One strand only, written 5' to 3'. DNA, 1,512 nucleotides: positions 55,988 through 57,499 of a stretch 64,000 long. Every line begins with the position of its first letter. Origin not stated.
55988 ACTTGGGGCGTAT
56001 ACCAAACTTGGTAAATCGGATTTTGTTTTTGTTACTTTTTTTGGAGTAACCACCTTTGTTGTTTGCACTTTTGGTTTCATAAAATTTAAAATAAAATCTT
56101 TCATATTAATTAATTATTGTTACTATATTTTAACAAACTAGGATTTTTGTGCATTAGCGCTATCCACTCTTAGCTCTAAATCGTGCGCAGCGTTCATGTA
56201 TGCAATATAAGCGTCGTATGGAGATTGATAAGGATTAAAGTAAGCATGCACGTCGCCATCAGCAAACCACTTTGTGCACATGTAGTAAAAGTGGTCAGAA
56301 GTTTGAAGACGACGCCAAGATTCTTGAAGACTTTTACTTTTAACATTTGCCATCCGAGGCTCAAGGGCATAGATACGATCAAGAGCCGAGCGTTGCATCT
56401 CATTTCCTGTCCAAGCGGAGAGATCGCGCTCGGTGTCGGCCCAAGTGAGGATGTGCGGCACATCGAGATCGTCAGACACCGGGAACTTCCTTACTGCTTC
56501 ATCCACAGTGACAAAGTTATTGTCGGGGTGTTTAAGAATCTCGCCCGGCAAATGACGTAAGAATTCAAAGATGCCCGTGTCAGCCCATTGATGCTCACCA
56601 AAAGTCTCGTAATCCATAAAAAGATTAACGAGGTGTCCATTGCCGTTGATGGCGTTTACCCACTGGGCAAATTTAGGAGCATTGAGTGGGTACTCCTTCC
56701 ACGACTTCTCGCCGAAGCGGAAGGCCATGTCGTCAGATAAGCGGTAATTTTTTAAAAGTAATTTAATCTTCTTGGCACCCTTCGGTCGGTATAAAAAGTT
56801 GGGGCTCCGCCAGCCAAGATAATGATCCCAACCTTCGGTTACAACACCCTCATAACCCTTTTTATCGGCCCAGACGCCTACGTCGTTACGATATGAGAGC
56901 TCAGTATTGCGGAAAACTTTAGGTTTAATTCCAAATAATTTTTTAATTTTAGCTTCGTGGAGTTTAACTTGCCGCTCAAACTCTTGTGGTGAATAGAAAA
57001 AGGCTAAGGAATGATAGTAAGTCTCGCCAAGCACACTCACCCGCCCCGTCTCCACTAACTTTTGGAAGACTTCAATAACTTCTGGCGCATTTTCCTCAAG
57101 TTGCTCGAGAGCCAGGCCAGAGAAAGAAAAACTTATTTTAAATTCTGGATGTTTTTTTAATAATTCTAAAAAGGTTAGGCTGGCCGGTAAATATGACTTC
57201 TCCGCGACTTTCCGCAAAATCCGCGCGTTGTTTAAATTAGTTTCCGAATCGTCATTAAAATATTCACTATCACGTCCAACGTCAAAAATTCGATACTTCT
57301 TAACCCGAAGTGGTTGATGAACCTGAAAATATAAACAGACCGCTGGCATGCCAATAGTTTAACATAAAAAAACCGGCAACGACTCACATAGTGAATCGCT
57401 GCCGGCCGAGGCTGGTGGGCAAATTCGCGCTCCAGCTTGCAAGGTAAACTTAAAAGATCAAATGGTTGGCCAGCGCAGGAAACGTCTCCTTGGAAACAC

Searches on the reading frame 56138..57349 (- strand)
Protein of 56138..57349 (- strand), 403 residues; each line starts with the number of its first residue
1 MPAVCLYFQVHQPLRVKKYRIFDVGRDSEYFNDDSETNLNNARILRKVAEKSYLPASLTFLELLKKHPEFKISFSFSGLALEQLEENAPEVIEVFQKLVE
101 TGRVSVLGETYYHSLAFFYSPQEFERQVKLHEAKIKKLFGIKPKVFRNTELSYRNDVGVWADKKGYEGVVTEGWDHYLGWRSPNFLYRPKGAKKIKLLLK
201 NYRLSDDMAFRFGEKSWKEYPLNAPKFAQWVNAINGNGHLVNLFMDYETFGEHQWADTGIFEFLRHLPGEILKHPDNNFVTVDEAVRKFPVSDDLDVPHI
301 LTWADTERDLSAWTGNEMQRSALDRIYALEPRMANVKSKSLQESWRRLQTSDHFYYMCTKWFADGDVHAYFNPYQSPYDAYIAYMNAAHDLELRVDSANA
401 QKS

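Call 54: search_protein_families(library=pfam, proteins=[window:56138-57349:-], max_evalue=0.001)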
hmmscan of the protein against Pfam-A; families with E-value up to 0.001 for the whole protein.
window:56138-57349:- (403 aa): 2 families
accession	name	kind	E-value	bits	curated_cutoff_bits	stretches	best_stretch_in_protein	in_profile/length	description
PF03065.20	Glyco_hydro_57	-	2.1e-68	231.2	21.2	1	6-293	2-286/291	Glycosyl hydrolase family 57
PF01522.26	Polysacc_deac_1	-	6.7e-05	23.3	23.1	1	92-168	48-123/124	Polysaccharide deacetylase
